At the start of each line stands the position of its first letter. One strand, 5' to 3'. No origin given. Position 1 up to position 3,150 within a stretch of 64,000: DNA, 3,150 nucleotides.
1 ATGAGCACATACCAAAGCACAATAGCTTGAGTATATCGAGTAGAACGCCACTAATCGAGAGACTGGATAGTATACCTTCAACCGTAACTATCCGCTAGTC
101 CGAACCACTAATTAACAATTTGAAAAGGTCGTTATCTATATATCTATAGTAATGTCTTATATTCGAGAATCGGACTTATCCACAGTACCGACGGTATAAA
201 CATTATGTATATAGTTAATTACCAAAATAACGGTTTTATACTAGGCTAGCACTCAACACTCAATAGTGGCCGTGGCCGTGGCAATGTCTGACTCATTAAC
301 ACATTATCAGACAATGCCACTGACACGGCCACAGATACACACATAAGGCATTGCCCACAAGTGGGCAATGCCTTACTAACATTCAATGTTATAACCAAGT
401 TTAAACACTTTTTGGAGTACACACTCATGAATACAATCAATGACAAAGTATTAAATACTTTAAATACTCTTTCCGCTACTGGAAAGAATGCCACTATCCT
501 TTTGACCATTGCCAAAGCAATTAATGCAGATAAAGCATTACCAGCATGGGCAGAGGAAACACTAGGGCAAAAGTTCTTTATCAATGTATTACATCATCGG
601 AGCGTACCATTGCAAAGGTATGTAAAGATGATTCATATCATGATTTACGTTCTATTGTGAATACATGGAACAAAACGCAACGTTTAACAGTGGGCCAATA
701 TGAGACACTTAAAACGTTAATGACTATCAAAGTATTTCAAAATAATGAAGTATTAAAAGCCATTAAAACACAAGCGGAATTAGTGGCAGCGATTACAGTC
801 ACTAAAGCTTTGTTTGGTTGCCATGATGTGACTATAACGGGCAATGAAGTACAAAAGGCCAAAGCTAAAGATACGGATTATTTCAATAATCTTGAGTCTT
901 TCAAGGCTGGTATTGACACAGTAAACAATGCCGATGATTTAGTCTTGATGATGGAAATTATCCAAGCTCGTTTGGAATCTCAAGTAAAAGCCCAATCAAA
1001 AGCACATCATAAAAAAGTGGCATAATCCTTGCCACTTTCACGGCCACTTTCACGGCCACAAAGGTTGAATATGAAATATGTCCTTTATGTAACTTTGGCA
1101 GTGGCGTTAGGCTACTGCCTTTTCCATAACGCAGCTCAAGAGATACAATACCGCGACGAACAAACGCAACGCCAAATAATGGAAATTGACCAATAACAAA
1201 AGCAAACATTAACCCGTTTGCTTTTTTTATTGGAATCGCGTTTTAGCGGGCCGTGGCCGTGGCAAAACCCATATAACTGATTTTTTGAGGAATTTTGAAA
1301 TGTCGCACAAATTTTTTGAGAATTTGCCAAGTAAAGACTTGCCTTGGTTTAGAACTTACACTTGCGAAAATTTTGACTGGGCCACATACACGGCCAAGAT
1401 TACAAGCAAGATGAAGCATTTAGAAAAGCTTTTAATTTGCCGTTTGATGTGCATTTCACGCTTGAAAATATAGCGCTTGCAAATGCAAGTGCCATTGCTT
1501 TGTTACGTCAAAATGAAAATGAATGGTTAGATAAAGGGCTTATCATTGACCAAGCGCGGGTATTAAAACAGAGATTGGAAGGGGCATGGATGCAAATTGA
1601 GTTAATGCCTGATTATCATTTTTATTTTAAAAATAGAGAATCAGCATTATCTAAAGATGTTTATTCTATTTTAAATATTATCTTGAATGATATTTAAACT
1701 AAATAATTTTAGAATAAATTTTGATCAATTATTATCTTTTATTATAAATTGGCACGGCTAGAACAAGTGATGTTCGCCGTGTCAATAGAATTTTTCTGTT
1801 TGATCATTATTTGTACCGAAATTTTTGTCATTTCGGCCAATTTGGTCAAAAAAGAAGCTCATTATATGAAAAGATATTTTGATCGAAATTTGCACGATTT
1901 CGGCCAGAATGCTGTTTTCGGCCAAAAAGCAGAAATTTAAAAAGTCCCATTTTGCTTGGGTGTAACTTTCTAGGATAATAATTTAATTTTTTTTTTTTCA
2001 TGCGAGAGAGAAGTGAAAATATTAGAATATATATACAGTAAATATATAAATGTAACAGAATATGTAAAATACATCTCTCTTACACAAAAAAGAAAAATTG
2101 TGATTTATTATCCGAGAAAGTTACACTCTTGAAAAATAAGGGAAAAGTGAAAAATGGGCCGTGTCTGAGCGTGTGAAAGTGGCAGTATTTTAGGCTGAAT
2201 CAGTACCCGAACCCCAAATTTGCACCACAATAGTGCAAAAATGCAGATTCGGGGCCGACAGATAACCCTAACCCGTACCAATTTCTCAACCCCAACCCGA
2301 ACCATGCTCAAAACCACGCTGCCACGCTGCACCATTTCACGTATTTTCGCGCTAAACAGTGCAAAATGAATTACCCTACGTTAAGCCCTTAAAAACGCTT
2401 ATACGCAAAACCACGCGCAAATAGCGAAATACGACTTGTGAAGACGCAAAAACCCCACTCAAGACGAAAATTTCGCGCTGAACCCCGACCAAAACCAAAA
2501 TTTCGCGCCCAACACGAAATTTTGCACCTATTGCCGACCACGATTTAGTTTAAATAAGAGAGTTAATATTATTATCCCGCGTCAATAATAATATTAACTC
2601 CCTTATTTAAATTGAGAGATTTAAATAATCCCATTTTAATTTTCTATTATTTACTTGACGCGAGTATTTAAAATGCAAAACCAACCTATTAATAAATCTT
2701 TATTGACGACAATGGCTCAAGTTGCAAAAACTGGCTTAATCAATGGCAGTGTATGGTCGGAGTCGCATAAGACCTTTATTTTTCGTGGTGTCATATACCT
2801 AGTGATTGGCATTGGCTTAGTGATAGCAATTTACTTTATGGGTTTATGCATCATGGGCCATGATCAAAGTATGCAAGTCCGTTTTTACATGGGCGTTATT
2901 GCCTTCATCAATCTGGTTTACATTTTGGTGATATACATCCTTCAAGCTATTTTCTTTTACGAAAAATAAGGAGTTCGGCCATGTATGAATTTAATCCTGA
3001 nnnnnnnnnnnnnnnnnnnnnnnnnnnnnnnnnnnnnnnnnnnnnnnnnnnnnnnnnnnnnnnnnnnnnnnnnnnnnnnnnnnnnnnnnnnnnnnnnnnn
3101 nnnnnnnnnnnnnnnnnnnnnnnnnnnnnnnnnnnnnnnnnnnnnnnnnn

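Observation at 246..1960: Families of GGCC-core short repeats placed in front of each small gene in the left non-coding region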

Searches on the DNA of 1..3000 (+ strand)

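Call 6: search_dna_similar(query=window:1-3000:+, collection=phages, mode=near)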
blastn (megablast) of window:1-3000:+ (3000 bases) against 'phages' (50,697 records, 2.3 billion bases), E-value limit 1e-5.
Records with a match: 4; places in all: 8; records where one place covers at least 80% of the query: 2.
Best place of each record, by identity: 90-95% 2; 80-90% 2.
By first word of the organism name: Acinetobacter 4.
By host as written in the record: Acinetobacter baumannii 2; Acinetobacter baumannii AB5075 1; Acinetobacter baumannii MRSN 423159 1.
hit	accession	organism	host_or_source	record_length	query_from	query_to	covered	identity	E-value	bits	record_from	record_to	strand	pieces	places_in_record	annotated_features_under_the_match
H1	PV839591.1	Acinetobacter phage fJoAci01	Acinetobacter baumannii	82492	1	3000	91%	93.3%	0e+0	4038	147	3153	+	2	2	Identified by PhageTerm program; Long terminal repeat | hypothetical protein (x4)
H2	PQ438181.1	Acinetobacter phage Mystique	Acinetobacter baumannii AB5075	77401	1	2629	88%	94.7%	0e+0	4100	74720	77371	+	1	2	hypothetical protein (x10) | ribosome_binding_site (x9)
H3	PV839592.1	Acinetobacter phage fJoAci04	Acinetobacter baumannii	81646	1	2994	78%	83.7%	0e+0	2172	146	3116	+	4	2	Long terminal repeat identified by PhageTerm program; Long Terminal ... | hypothetical protein (x4)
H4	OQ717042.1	Acinetobacter phage EAb13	Acinetobacter baumannii MRSN 423159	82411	1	2994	76%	84.8%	0e+0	2247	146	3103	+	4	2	DTR type: DTR (long) | hypothetical protein (x11)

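Call 7: get_annotated_region(hit=H1, flank=3000)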
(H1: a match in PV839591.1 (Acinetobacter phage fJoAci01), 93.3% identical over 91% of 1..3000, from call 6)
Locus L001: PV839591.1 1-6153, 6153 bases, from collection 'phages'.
description: Acinetobacter phage fJoAci01, complete genome.
organism: Acinetobacter phage fJoAci01 (NCBI taxid 3446691)
taxonomy: Viruses
host: Acinetobacter baumannii; source: -; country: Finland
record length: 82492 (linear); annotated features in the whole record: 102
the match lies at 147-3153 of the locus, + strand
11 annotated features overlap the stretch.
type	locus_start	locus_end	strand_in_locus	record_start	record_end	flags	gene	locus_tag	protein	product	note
repeat_region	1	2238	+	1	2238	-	-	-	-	-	Identified by PhageTerm program; Long terminal repeat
CDS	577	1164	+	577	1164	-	-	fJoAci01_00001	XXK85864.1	hypothetical protein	inference ab initio prediction:Prodigal:002006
CDS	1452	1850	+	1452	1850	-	-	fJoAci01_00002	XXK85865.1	hypothetical protein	inference ab initio prediction:Prodigal:002006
CDS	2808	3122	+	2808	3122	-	-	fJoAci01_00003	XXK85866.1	hypothetical protein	note inference ab initio prediction:Prodigal:002006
CDS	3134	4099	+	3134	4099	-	-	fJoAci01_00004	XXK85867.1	hypothetical protein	inference ab initio prediction:Prodigal:002006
CDS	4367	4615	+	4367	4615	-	-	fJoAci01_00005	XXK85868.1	hypothetical protein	inference ab initio prediction:Prodigal:002006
CDS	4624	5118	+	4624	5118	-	-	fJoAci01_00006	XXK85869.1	hypothetical protein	inference ab initio prediction:Prodigal:002006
CDS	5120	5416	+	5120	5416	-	-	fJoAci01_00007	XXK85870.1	hypothetical protein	inference ab initio prediction:Prodigal:002006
CDS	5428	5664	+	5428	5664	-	-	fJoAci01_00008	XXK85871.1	hypothetical protein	inference ab initio prediction:Prodigal:002006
CDS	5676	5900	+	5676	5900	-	-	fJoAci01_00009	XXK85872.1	hypothetical protein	inference ab initio prediction:Prodigal:002006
CDS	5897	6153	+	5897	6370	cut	-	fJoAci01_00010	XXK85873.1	hypothetical protein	inference ab initio prediction:Prodigal:002006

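Call 8: get_annotated_region(hit=H4, flank=3000)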
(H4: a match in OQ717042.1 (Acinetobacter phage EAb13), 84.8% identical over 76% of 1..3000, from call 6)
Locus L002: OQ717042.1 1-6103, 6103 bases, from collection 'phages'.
description: Acinetobacter phage EAb13, complete genome.
organism: Acinetobacter phage EAb13 (NCBI taxid 3036681)
taxonomy: Viruses; Duplodnaviria; Heunggongvirae; Uroviricota; Caudoviricetes
host: Acinetobacter baumannii MRSN 423159; source: raw sewage; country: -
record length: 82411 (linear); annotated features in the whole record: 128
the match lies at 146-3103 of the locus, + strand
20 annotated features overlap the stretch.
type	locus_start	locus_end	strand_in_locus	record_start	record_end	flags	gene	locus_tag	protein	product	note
repeat_region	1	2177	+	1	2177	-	-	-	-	-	DTR type: DTR (long)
CDS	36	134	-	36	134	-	-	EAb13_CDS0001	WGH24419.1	hypothetical protein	phrog=No_PHROG top_hit=No_PHROG; source=PHANOTATE score=-1.5851480862155307 phase=0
CDS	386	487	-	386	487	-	-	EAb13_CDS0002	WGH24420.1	hypothetical protein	phrog=No_PHROG top_hit=No_PHROG; source=PHANOTATE score=-2.721861192995924 phase=0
CDS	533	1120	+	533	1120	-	-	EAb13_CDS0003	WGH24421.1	hypothetical protein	phrog=No_PHROG top_hit=No_PHROG; source=PHANOTATE score=-600103.7498418393 phase=0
CDS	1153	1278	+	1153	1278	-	-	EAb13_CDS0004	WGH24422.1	hypothetical protein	phrog=No_PHROG top_hit=No_PHROG; source=PHANOTATE score=-5.62580965018857 phase=0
CDS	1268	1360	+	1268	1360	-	-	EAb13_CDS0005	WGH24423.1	hypothetical protein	phrog=No_PHROG top_hit=No_PHROG; source=PHANOTATE score=-0.0673576728806185 phase=0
CDS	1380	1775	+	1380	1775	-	-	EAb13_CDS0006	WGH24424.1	hypothetical protein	phrog=No_PHROG top_hit=No_PHROG; source=PHANOTATE score=-24966.20004334312 phase=0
CDS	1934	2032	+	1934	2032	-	-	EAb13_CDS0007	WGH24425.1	hypothetical protein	phrog=No_PHROG top_hit=No_PHROG; source=PHANOTATE score=-0.3460925427075794 phase=0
CDS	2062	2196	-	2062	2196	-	-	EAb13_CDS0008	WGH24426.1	hypothetical protein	phrog=No_PHROG top_hit=No_PHROG; source=PHANOTATE score=-5.583177063267743 phase=0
CDS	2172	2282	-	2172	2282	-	-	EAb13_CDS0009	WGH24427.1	hypothetical protein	phrog=No_PHROG top_hit=No_PHROG; source=PHANOTATE score=-1.8097211087033127 phase=0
CDS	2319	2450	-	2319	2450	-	-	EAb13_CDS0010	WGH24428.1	hypothetical protein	phrog=No_PHROG top_hit=No_PHROG; source=PHANOTATE score=-5.964692620105982 phase=0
CDS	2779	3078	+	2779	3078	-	-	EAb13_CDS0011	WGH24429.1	hypothetical protein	phrog=No_PHROG top_hit=No_PHROG; source=PHANOTATE score=-30.79418843142197 phase=0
CDS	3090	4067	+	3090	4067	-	-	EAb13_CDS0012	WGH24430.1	hypothetical protein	phrog=No_PHROG top_hit=No_PHROG; source=PHANOTATE score=-6012178.802563525 phase=0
CDS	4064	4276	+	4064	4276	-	-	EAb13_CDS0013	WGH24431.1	hypothetical protein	phrog=No_PHROG top_hit=No_PHROG; source=PHANOTATE score=-6.695151084274811 phase=0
CDS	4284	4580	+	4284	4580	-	-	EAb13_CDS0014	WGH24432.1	hypothetical protein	phrog=No_PHROG top_hit=No_PHROG; source=PHANOTATE score=-271.41115475143454 phase=0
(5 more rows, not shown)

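Call 10: get_annotated_region(hit=H2, flank=3000)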
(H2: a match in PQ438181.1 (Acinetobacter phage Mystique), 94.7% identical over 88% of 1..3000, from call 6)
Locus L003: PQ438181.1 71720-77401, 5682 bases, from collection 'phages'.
description: Acinetobacter phage Mystique, complete genome.
organism: Acinetobacter phage Mystique (NCBI taxid 3373405)
taxonomy: Viruses; Duplodnaviria; Heunggongvirae; Uroviricota; Caudoviricetes
host: Acinetobacter baumannii AB5075; source: -; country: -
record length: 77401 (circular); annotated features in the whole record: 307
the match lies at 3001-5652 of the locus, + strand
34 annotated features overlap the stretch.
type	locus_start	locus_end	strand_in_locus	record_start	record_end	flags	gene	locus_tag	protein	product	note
CDS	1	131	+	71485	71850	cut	-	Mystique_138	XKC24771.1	putative DNA primase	-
regulatory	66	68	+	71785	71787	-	-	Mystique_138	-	ribosome_binding_site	-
CDS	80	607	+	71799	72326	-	-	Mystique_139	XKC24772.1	putative DNA primase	-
regulatory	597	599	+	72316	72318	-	-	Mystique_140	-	ribosome_binding_site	-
CDS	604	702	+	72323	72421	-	-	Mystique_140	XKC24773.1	hypothetical protein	-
CDS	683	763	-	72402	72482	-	-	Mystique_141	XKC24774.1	hypothetical protein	-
regulatory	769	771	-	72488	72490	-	-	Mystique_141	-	ribosome_binding_site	-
regulatory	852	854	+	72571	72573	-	-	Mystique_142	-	ribosome_binding_site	-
CDS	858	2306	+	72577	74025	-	-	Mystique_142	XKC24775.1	putative DNA primase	-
CDS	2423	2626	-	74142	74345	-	-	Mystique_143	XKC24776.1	hypothetical protein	-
regulatory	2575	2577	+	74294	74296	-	-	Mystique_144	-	ribosome_binding_site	-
CDS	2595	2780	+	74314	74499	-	-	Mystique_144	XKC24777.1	hypothetical protein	-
regulatory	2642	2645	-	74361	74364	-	-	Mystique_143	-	ribosome_binding_site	-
CDS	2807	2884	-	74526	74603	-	-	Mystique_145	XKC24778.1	hypothetical protein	-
regulatory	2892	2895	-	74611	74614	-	-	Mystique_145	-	ribosome_binding_site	-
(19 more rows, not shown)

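Call 11: get_annotated_region(hit=H3, flank=3000)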
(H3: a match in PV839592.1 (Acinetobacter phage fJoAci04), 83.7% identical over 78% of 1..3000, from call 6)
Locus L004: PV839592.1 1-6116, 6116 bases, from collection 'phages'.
description: Acinetobacter phage fJoAci04, complete genome.
organism: Acinetobacter phage fJoAci04 (NCBI taxid 3446692)
taxonomy: Viruses
host: Acinetobacter baumannii; source: -; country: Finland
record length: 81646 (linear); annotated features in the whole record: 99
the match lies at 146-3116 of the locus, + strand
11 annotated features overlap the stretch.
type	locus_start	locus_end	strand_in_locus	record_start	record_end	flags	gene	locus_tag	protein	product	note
repeat_region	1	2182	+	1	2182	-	-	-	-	-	Long terminal repeat identified by PhageTerm program; Long Terminal Repeat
CDS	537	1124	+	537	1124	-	-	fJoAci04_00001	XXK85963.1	hypothetical protein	note inference ab initio prediction:Prodigal:002006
CDS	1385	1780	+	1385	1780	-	-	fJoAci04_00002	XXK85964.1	hypothetical protein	inference ab initio prediction:Prodigal:002006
CDS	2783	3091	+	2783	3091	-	-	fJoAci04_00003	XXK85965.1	hypothetical protein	inference ab initio prediction:Prodigal:002006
CDS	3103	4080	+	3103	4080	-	-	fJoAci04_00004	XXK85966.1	hypothetical protein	inference ab initio prediction:Prodigal:002006; inference protein motif:all_phrogs:phrog_8153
CDS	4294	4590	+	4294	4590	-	-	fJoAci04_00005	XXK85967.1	hypothetical protein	inference ab initio prediction:Prodigal:002006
CDS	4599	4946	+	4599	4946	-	-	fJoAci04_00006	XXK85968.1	hypothetical protein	inference ab initio prediction:Prodigal:002006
CDS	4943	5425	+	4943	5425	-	-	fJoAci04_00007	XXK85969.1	hypothetical protein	inference ab initio prediction:Prodigal:002006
CDS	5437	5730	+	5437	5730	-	-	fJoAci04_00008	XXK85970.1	hypothetical protein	inference ab initio prediction:Prodigal:002006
CDS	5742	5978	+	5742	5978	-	-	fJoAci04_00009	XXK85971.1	hypothetical protein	inference ab initio prediction:Prodigal:002006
CDS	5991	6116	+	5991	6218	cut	-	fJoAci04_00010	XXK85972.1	hypothetical protein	inference ab initio prediction:Prodigal:002006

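Call 26: search_dna_similar(query=window:1-2700:+, collection=phages, mode=distant, max_evalue=0.001)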
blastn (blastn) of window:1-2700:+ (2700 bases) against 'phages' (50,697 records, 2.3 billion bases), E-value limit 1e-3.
Records with a match: 4; places in all: 13; records where one place covers at least 80% of the query: 4.
Best place of each record, by identity: 90-95% 1; 80-90% 1; 60-80% 2.
By first word of the organism name: Acinetobacter 4.
By host as written in the record: Acinetobacter baumannii 2; Acinetobacter baumannii AB5075 1; Acinetobacter baumannii MRSN 423159 1.
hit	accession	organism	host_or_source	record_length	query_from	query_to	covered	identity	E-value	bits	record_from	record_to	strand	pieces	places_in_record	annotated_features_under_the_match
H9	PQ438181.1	Acinetobacter phage Mystique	Acinetobacter baumannii AB5075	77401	1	2656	98%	94.1%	0e+0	4127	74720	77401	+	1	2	hypothetical protein (x10) | ribosome_binding_site (x9)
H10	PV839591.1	Acinetobacter phage fJoAci01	Acinetobacter baumannii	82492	1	2700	100%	88.9%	0e+0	3527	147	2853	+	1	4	Identified by PhageTerm program; Long terminal repeat | hypothetical protein (x3)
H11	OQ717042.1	Acinetobacter phage EAb13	Acinetobacter baumannii MRSN 423159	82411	1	2699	100%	76.9%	0e+0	2030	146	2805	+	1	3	DTR type: DTR (long) | hypothetical protein (x10)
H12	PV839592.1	Acinetobacter phage fJoAci04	Acinetobacter baumannii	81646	1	2699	100%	76.4%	0e+0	1992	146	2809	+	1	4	Long terminal repeat identified by PhageTerm program; Long Terminal ... | hypothetical protein (x3)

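Call 53: search_rna_families(source=window, start=1, end=3000, threshold=evalue, max_evalue=1)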
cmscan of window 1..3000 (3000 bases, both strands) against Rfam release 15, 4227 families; matches with E-value up to 1: 7.
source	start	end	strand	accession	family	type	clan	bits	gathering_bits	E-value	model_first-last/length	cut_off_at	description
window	2542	2619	+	RF01028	mir-633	Gene; miRNA;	-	32.8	90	0.00027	1-85/85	no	mir-633 microRNA precursor family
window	258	345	-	RF00724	mir-282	Gene; miRNA;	-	31.1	55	0.0031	1-92/92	no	mir-282 microRNA precursor family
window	266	332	+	RF03843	MIR2600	Gene; miRNA;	-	28.4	98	0.0079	1-85/85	no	MIR2600 microRNA precursor family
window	241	358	-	RF03426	mir-1294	Gene; miRNA;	-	24.4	90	0.028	1-118/118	no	mir-1294 microRNA precursor family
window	2549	2611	-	RF04209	MIR7533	Gene; miRNA;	-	21.4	230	0.27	1-249/249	no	MIR7533 microRNA precursor family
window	345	374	+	RF03843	MIR2600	Gene; miRNA;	-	21.4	98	0.6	1-85/85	no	MIR2600 microRNA precursor family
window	2543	2617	+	RF04209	MIR7533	Gene; miRNA;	-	19.6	230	0.75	1-249/249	no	MIR7533 microRNA precursor family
